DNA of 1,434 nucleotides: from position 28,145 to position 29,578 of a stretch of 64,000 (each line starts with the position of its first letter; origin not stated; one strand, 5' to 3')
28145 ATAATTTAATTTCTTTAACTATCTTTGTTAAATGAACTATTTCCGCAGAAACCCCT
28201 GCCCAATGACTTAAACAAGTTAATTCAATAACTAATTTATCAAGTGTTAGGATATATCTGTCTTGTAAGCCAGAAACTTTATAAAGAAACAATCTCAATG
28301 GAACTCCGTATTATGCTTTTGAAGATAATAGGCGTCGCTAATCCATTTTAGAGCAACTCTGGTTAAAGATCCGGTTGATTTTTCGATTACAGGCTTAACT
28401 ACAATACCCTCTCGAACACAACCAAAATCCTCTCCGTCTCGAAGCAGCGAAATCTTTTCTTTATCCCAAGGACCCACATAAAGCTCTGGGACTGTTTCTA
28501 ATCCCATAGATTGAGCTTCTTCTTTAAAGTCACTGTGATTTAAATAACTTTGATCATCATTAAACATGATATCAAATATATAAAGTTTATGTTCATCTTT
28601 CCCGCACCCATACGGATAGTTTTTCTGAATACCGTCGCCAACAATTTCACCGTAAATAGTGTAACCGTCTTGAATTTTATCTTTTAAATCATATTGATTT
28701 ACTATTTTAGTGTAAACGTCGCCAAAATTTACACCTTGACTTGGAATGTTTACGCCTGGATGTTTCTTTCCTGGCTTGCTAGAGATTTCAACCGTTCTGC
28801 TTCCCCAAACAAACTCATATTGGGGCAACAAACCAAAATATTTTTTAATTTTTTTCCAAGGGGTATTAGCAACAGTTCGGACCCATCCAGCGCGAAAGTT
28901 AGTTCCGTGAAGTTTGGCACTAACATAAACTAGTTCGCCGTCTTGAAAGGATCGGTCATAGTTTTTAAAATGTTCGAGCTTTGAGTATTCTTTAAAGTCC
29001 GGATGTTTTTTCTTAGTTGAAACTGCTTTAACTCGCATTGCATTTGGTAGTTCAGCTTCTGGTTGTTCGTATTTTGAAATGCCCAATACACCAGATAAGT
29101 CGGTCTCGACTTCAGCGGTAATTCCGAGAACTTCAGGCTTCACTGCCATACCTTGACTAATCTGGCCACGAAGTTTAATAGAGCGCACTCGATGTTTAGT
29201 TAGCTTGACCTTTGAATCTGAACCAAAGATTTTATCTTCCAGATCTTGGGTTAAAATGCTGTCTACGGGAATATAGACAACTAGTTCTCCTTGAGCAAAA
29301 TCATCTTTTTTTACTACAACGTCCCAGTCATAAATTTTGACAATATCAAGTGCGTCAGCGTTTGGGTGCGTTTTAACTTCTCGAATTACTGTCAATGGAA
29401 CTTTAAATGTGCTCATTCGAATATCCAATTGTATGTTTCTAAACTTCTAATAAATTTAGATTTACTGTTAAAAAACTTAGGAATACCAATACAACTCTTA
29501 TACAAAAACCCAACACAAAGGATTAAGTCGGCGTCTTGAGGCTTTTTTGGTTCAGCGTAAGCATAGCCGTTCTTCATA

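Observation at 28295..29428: Rnl2-type RNA ligase fused to a tRNA-binding OB domain, with PNK-like kinase and metallophosphoesterases elsewhere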

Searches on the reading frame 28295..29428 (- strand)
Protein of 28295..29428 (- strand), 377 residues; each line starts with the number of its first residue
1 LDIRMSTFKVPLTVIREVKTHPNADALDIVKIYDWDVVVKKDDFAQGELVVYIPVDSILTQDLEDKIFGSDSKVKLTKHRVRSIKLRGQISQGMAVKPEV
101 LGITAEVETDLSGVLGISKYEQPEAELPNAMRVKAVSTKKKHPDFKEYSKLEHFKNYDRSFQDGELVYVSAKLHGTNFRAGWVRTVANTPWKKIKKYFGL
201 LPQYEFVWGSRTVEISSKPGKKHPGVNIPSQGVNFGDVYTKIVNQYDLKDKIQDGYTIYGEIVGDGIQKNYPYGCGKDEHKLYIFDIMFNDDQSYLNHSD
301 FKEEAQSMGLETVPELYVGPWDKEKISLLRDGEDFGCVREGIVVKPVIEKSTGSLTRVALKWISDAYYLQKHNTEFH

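Call 4: search_protein_families(library=pfam, proteins=[window:28295-29428:-], max_evalue=1)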
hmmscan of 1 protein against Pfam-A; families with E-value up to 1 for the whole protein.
window:28295-29428:- (377 aa): 4 families
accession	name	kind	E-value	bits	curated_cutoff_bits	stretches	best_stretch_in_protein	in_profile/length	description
PF09414.15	RNA_ligase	-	3.9e-19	69.9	27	1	167-363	3-171/171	RNA ligase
PF21189.3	PHA02142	-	3.2e-18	66.4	27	1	14-95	6-89/92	PHA02142 OB-fold domain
PF22104.1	MHV_Nsp3_DPUP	-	0.043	14.1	27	0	203-239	25-57/73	Coronavirus Nsp3 DPUP domain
PF01588.26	tRNA_bind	-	0.12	13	27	0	14-32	5-23/96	Putative tRNA binding domain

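Call 5: search_protein_families(library=phrogs, proteins=[window:28295-29428:-], max_evalue=0.01)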
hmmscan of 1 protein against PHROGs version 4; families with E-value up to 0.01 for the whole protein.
window:28295-29428:- (377 aa): 3 families
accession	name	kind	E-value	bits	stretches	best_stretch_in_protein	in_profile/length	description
phrog_968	-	DNA, RNA and nucleotide metabolism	1.8e-63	215.9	1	5-373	6-394/398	RNA ligase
phrog_548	-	DNA, RNA and nucleotide metabolism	3.9e-23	83.1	1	145-367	3-233/341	RNA ligase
phrog_24030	-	DNA, RNA and nucleotide metabolism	7e-05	23.3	1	245-345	205-300/342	RNA ligase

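Call 7: search_solved_structures(query=window:28295-29428:-, max_evalue=1, show_alignments=2)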
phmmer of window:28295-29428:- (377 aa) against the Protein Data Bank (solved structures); distinct sequences matched with E-value up to 1: 12.
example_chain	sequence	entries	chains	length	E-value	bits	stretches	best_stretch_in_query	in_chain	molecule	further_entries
5cot_A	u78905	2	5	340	1.3e-11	47.2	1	17-124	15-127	Naegleria gruberi RNA ligase | RNA ligase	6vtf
6vt1_A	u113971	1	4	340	1.4e-11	47.1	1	17-124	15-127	RNA Ligase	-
6vt4_A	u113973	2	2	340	1.4e-11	47.1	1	17-124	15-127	RNA Ligase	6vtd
5cou_A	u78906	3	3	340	1.5e-11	47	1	17-124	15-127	Naegleria gruberi RNA ligase | RNA ligase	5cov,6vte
6vt0_A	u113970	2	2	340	1.5e-11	47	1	17-124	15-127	RNA Ligase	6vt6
6vt3_A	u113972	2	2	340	1.7e-11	46.8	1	17-124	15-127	RNA Ligase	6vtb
6vt8_A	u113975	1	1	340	2.3e-11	46.4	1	17-124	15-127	RNA Ligase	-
6vt5_A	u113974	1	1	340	8.6e-11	44.5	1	17-124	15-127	RNA Ligase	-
6vt9_A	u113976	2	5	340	8.7e-11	44.5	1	17-124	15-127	RNA ligase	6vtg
1s68_A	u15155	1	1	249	0.014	17.5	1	254-298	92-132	RNA Ligase 2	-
2hvq_A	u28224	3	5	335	0.032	16.3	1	254-298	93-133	Hypothetical 37.6 kDa protein in Gp24-hoc intergenic region | T4 RNA ligase 2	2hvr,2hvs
3fcg_A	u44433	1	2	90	0.8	11.7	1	229-286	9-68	F1 capsule-anchoring protein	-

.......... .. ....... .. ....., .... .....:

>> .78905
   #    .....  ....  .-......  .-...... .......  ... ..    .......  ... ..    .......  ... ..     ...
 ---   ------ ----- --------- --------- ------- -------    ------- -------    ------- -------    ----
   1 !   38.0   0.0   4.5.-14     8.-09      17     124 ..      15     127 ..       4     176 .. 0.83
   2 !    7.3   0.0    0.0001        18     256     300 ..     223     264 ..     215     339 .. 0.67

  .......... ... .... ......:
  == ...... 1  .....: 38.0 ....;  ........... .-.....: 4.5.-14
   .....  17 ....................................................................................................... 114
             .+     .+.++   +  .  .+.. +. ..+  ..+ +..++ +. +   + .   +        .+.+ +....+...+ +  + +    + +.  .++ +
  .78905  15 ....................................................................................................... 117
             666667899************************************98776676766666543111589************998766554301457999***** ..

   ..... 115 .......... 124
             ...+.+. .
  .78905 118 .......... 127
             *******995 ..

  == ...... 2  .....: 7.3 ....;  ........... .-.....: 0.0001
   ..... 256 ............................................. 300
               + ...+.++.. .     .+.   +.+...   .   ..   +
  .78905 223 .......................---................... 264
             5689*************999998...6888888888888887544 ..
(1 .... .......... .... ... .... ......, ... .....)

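Call 11: search_dna_similar(query=window:28295-29428:-, collection=phages, mode=protein, max_rows=30)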
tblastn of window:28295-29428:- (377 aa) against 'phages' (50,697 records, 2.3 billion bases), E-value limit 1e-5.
Records with a match: 629; places in all: 630; records where one place covers at least 80% of the query: 362.
Best place of each record, by identity: <60% 629.
By first word of the organism name: Mycobacterium 261; Pseudomonas 177; Aeromonas 44; Microbacterium 27; Gordonia 22; Erwinia 9; Bacillus 8; Sinorhizobium 7; uncultured 6; Brevundimonas 5; and 28 more.
By host as written in the record: Mycobacterium smegmatis mc2 155 181; Pseudomonas aeruginosa 55; Mycobacterium smegmatis mc#155 41; - 27; Pseudomonas aeruginosa PAO1 25; Gordonia terrae 3612 20; Mycobacterium smegmatis mc2155 20; Aeromonas salmonicida 13; and 117 more.
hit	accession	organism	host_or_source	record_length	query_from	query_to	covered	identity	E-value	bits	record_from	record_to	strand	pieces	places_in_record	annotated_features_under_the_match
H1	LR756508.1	uncultured phage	metagenomic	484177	5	374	98%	29.4%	8e-30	127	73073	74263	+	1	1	record has no annotation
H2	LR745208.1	uncultured phage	metagenomic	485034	21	377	95%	29.4%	6e-30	127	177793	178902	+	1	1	record has no annotation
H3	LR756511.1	uncultured phage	metagenomic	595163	1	367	97%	28.3%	6e-19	94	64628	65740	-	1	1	record has no annotation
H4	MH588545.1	Caulobacter phage CcrPW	Caulobacter vibrioides CB15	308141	5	377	99%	27.8%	3e-24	110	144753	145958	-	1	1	hypothetical protein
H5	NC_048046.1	Caulobacter phage CcrPW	Caulobacter vibrioides CB15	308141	5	377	99%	27.8%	3e-24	110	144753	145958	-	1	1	RNA ligase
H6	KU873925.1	Pseudomonas phage pf16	Pseudomonas putida PpG1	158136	5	371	97%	28.2%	2e-22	105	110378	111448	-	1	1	hypothetical protein (x2)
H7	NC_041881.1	Pseudomonas phage pf16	Pseudomonas putida PpG1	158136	5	371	97%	28.2%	2e-22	105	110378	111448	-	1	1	RNA ligase | hypothetical protein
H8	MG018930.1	Pseudomonas phage ventosus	Pseudomonas syringae pv. avii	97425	2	372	98%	27.5%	1e-14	82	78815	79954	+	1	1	RNA ligase | hypothetical protein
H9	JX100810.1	Caulobacter phage CcrColossus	Caulobacter crescentus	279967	5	377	99%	27.3%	2e-25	114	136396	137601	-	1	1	putative RNA ligase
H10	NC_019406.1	Caulobacter phage CcrColossus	Caulobacter crescentus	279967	5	377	99%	27.3%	2e-25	114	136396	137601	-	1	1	RNA ligase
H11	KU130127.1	Pseudomonas phage vB_PsyM_KIL2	Pseudomonas syringae pv. porri LMG 28495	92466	3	369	97%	27.4%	1e-14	82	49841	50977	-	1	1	putative RNA ligase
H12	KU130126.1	Pseudomonas phage vB_PsyM_KIL1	Pseudomonas syringae pv. porri LMG 28495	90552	3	369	97%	27.4%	2e-14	81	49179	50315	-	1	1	putative RNA ligase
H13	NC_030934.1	Pseudomonas phage vB_PsyM_KIL1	Pseudomonas syringae pv. porri LMG 28495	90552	3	369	97%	27.4%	2e-14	81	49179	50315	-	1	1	RNA ligase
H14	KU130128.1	Pseudomonas phage vB_PsyM_KIL3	Pseudomonas syringae pv. porri LMG 28495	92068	3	369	97%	27.4%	2e-14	81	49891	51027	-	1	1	putative RNA ligase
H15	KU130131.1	Pseudomonas phage vB_PsyM_KIL3b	Pseudomonas syringae pv. porri LMG 28495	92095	3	369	97%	27.4%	2e-14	81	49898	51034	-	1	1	putative RNA ligase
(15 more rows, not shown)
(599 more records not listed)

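Call 19: find_homologous_proteins(query=window:28295-29416:-, max_evalue=0.00001)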
Query window:28295-29416:- (373 aa): 737 proteins with E <= 0.00001 among 2472 candidates; the best 120 are listed.
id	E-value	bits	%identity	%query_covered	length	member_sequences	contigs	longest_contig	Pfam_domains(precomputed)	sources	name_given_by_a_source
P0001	5.3e-252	853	100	100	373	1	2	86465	PF09414.16,PF21189.4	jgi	-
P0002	4.0e-175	600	71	100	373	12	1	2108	PF09414.16,PF21189.4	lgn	-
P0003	2.6e-126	440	54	100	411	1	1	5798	PF09414.16,PF21189.4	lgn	-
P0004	1.7e-124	434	54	100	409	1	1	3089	PF09414.16,PF21189.4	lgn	-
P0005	3.0e-124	433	55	100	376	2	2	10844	PF09414.16,PF21189.4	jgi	jgi:RNA ligase (TIGR02306 family)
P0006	1.9e-123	430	55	100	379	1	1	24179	PF09414.16,PF21189.4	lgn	-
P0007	3.5e-123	429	54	100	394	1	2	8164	PF09414.16,PF21189.4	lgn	-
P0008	3.7e-122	426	51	100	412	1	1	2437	PF09414.16,PF21189.4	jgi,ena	-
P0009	1.7e-121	424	55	100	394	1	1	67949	PF09414.16,PF21189.4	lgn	-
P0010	8.7e-121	421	52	100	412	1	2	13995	PF09414.16,PF21189.4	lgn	-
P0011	6.6e-120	419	54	100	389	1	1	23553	PF09414.16,PF21189.4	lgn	-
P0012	5.3e-119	416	53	100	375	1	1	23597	PF09414.16,PF21189.4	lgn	-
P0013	6.1e-118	412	53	100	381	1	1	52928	PF09414.16,PF21189.4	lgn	-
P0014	1.4e-117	411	50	100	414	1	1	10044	PF09414.16,PF21189.4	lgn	-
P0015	5.1e-117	409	51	100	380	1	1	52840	PF09414.16,PF21189.4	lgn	-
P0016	4.5e-115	403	52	100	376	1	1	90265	PF09414.16,PF21189.4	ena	-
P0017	8.6e-115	402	53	100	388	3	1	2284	PF09414.16,PF21189.4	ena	-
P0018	1.4e-114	401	52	100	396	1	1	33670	PF09414.16,PF21189.4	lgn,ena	-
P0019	1.6e-114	401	52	100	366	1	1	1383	PF09414.16,PF21189.4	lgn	-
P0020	2.0e-114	401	53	100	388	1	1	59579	PF09414.16,PF21189.4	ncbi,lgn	-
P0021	4.6e-114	399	53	100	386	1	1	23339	PF09414.16,PF21189.4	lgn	-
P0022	7.3e-114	399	51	100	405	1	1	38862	PF09414.16,PF21189.4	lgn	-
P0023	2.0e-113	397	53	100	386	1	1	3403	PF09414.16,PF21189.4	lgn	-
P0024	1.3e-112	395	51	100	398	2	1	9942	PF09414.16,PF21189.4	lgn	-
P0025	1.6e-112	394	52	100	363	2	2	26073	PF09414.16,PF21189.4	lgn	-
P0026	5.5e-112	392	51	100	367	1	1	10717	PF09414.16,PF21189.4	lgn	-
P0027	9.4e-112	392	49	100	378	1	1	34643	PF09414.16,PF21189.4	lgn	-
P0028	2.9e-111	390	51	100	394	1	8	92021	PF09414.16,PF21189.4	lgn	-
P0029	3.2e-111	390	52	100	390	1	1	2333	PF09414.16,PF21189.4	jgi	jgi:RNA ligase (TIGR02306 family)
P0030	8.4e-111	389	51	100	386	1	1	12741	PF09414.16,PF21189.4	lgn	-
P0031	1.1e-110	388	51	100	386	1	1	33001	PF09414.16,PF21189.4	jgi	jgi:RNA ligase (TIGR02306 family)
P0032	4.4e-110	386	52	100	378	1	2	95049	PF09414.16,PF21189.4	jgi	jgi:RNA ligase (TIGR02306 family)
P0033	6.7e-110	386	52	100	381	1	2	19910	PF09414.16,PF21189.4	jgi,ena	-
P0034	1.8e-109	384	51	100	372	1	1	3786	PF09414.16,PF21189.4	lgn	-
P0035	4.6e-109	383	52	100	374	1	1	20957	PF09414.16,PF21189.4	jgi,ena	-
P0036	1.8e-108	381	49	100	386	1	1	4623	PF09414.16,PF21189.4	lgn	-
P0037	2.4e-108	380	49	100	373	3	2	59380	PF09414.16,PF21189.4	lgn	-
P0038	2.9e-108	380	51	100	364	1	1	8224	PF09414.16,PF21189.4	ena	-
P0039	7.5e-108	379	51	99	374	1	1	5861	PF09414.16,PF21189.4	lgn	-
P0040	9.0e-108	379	49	100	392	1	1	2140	PF09414.16,PF21189.4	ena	-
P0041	1.3e-106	375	48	100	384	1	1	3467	PF09414.16,PF21189.4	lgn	-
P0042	1.5e-106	375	51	100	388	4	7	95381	PF09414.16,PF21189.4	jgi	jgi:RNA ligase (TIGR02306 family)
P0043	3.9e-106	373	50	100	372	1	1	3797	PF09414.16,PF21189.4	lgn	-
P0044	2.1e-105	371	50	100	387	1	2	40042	PF09414.16,PF21189.4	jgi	jgi:RNA ligase (TIGR02306 family)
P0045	5.1e-105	370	48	100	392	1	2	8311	PF09414.16,PF21189.4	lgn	-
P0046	3.2e-104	367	50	100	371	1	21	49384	PF09414.16,PF21189.4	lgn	-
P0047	9.0e-104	365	48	100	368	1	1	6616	PF09414.16,PF21189.4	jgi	jgi:RNA ligase (TIGR02306 family)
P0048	1.1e-103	365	50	100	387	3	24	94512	PF09414.16,PF21189.4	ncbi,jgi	jgi:RNA ligase (TIGR02306 family)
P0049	1.4e-103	365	49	100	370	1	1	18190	PF09414.16,PF21189.4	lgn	-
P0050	1.5e-103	365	50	100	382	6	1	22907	PF09414.16,PF21189.4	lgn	-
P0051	2.3e-103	364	49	100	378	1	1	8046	PF09414.16,PF21189.4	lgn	-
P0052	2.7e-103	364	49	100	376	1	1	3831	PF09414.16,PF21189.4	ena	-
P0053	4.4e-103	363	46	100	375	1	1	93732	PF09414.16,PF21189.4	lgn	-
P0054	5.6e-103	363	48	100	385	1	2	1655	PF09414.16,PF21189.4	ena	-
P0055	6.3e-103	363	47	100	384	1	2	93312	PF09414.16,PF21189.4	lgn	-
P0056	8.8e-103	362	50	100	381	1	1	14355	PF09414.16,PF21189.4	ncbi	-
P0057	2.6e-102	361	48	100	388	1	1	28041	PF09414.16,PF21189.4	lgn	-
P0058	2.7e-102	361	47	100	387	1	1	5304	PF09414.16,PF21189.4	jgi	-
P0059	1.2e-101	358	48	100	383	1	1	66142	PF09414.16,PF21189.4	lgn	-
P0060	1.7e-101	358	46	100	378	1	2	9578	PF09414.16,PF21189.4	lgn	-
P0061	3.5e-101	357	46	100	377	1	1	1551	PF09414.16,PF21189.4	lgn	-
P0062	6.6e-101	356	48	100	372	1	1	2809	PF09414.16,PF21189.4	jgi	jgi:RNA ligase (TIGR02306 family)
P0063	3.2e-100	354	47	100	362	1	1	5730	PF09414.16,PF21189.4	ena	-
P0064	6.1e-100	353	47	100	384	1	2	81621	PF09414.16,PF21189.4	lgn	-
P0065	8.8e-100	352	46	100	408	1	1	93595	PF09414.16,PF21189.4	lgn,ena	-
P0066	9.2e-99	349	46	100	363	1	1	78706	PF09414.16,PF21189.4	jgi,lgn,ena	-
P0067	2.1e-98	348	45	100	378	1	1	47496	PF09414.16,PF21189.4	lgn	-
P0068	4.0e-98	347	47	100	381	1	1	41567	PF09414.16,PF21189.4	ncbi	-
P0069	9.1e-98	346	45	100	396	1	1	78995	PF09414.16,PF21189.4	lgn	-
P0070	2.3e-97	344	48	100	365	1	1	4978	PF09414.16,PF21189.4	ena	-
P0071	4.9e-97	343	45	100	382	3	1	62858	PF09414.16,PF21189.4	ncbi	-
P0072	5.5e-97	343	48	100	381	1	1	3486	PF09414.16,PF21189.4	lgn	-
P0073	9.5e-97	342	46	100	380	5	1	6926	PF09414.16,PF21189.4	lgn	-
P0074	1.6e-96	342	44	100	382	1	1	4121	PF09414.16,PF21189.4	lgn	-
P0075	2.4e-96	341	47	100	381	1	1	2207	PF09414.16,PF21189.4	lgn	-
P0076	2.7e-96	341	47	100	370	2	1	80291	PF09414.16,PF21189.4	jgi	-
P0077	6.2e-95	336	48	100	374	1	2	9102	PF09414.16,PF21189.4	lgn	-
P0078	2.0e-94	335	47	100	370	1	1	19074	PF09414.16,PF21189.4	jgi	jgi:RNA ligase (TIGR02306 family)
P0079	2.5e-94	334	46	100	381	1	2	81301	PF09414.16,PF21189.4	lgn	-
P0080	3.1e-94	334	46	100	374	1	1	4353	PF09414.16,PF21189.4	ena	-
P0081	8.0e-94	333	45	100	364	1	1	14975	PF09414.16,PF21189.4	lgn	-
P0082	8.8e-94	333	47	100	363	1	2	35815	PF09414.16,PF21189.4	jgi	jgi:RNA ligase (TIGR02306 family)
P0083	1.8e-93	332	47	99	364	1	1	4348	PF09414.16,PF21189.4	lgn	-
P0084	4.1e-93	330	46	100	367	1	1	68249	PF09414.16,PF21189.4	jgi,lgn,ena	-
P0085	5.9e-93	330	45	100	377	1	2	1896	PF09414.16,PF21189.4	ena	-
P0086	1.2e-92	329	44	98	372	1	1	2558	PF09414.16,PF21189.4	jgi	jgi:RNA ligase (TIGR02306 family)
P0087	1.9e-92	328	45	99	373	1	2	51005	PF09414.16,PF21189.4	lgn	-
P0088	3.3e-92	327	42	100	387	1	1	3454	PF09414.16,PF21189.4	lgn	-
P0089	5.2e-92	327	45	100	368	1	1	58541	PF09414.16,PF21189.4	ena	-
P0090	6.9e-92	326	43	100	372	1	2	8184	PF09414.16,PF21189.4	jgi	jgi:RNA ligase (TIGR02306 family)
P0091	1.6e-91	325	45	100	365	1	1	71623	PF09414.16,PF21189.4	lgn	-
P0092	2.4e-91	324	44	100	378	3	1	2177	PF09414.16,PF21189.4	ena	-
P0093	2.6e-91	324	45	100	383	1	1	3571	PF09414.16,PF21189.4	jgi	-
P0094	8.3e-91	323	47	100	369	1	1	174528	PF09414.16,PF21189.4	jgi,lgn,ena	-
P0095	9.0e-91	323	47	100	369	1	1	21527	PF09414.16,PF21189.4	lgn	-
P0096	2.0e-90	321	44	100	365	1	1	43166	PF09414.16,PF21189.4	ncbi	-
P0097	2.7e-90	321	45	100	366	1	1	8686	PF09414.16,PF21189.4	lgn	-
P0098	1.2e-89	319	44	100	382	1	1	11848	PF09414.16,PF21189.4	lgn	-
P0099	1.2e-89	319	46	100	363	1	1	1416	PF09414.16,PF21189.4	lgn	-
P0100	2.0e-89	318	47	100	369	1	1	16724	PF09414.16,PF21189.4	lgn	-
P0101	2.5e-89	318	44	100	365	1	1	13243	PF09414.16,PF21189.4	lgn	-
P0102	2.7e-89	318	45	100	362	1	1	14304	PF09414.16,PF21189.4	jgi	jgi:RNA ligase (TIGR02306 family)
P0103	2.8e-89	318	46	100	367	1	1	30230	PF09414.16,PF21189.4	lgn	-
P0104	3.0e-89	318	44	100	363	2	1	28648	PF09414.16,PF21189.4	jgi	-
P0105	3.1e-89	318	47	100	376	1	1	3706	PF09414.16,PF21189.4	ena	-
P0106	3.6e-89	317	45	100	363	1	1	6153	PF09414.16,PF21189.4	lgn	-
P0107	6.3e-89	317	45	99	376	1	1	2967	PF09414.16,PF21189.4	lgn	-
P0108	6.5e-89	317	45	99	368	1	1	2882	PF09414.16,PF21189.4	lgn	-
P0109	7.8e-89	316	45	100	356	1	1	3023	PF09414.16,PF21189.4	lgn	-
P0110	1.2e-88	316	44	99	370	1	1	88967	PF09414.16,PF21189.4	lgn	-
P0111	1.2e-88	316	46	100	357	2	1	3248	PF09414.16,PF21189.4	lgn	-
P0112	1.5e-88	315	45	99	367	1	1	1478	PF09414.16,PF21189.4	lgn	-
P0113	1.8e-88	315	46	100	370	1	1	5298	PF09414.16,PF21189.4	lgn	-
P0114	1.9e-88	315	46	99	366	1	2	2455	PF09414.16,PF21189.4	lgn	-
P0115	2.8e-88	314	45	100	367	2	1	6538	PF09414.16,PF21189.4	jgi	-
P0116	3.4e-88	314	46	99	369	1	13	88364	PF09414.16,PF21189.4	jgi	jgi:RNA ligase (TIGR02306 family)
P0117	6.0e-88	313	41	100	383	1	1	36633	PF09414.16,PF21189.4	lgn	-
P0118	7.6e-88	313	45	100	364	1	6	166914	PF09414.16,PF21189.4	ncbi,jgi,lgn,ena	-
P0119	9.2e-88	313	43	100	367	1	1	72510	PF09414.16,PF21189.4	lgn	-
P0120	2.0e-87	312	42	100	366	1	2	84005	PF09414.16,PF21189.4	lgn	-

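Call 20: search_protein_families(library=ncbifam, proteins=[window:28295-29416:-], max_evalue=0.01)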
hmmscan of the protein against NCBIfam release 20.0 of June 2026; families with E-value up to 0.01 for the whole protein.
window:28295-29416:- (373 aa): 3 families
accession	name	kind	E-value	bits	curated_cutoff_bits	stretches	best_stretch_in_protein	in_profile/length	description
TIGR02306.1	RNA_lig_DRB0094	equivalog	3.5e-45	154.4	151.15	1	12-365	9-340/341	RNA ligase (ATP)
TIGR02307.1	RNA_lig_RNL2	equivalog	0.00011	21.9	197.15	1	249-319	93-162/326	RNA ligase, Rnl2 family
TIGR00472.1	pheT_bact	equivalog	0.0088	14.3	402.65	0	6-104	46-133/798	phenylalanine--tRNA ligase subunit beta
